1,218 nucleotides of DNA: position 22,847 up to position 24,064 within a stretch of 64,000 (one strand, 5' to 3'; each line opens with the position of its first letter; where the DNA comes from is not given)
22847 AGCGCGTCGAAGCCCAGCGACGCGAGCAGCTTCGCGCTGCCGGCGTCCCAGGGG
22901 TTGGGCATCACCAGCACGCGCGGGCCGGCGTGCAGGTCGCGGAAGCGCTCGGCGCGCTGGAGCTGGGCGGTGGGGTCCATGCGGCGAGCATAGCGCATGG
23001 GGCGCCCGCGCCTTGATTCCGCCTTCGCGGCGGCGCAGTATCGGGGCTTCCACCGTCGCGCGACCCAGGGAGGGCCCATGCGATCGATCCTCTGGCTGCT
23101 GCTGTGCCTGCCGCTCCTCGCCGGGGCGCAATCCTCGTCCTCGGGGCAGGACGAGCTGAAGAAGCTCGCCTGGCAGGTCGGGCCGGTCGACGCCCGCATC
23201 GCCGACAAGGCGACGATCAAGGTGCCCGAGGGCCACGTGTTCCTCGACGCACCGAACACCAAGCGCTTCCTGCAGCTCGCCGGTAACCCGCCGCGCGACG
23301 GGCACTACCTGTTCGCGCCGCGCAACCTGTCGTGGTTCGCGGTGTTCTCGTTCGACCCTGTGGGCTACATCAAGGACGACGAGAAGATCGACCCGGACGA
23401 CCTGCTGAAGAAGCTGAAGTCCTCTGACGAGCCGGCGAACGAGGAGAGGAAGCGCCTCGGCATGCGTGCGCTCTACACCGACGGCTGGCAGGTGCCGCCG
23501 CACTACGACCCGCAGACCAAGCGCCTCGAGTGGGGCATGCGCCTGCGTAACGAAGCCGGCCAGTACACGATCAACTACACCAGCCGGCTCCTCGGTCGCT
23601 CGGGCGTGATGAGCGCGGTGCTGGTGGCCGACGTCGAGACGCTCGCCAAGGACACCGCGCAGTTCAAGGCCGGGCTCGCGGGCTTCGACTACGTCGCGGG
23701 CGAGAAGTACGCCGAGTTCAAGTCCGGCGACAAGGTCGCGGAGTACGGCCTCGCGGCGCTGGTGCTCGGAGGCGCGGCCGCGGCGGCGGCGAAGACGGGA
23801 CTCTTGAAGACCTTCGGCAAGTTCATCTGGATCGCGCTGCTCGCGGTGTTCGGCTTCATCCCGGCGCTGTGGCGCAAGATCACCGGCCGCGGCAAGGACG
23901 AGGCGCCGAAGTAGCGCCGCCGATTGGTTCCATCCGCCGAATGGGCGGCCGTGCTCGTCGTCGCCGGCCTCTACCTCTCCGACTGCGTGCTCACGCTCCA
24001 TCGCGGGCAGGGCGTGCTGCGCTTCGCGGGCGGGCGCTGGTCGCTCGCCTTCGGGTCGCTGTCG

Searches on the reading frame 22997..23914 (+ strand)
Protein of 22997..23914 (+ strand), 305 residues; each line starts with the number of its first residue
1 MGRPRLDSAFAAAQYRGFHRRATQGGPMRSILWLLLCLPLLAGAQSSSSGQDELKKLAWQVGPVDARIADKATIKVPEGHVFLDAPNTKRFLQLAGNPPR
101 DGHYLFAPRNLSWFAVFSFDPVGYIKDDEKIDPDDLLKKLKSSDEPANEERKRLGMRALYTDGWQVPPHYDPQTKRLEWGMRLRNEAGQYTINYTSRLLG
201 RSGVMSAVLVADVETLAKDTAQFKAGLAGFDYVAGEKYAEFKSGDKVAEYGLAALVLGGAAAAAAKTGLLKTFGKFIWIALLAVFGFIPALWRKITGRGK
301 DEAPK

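Call 23: search_protein_families(library=pfam, proteins=[window:22997-23914:+])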
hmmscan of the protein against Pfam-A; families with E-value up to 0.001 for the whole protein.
window:22997-23914:+ (305 aa): 1 family
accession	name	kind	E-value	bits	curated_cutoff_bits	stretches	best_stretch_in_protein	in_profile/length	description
PF09935.14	DUF2167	-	2.6e-57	194.3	25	1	65-286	6-235/238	Protein of unknown function (DUF2167)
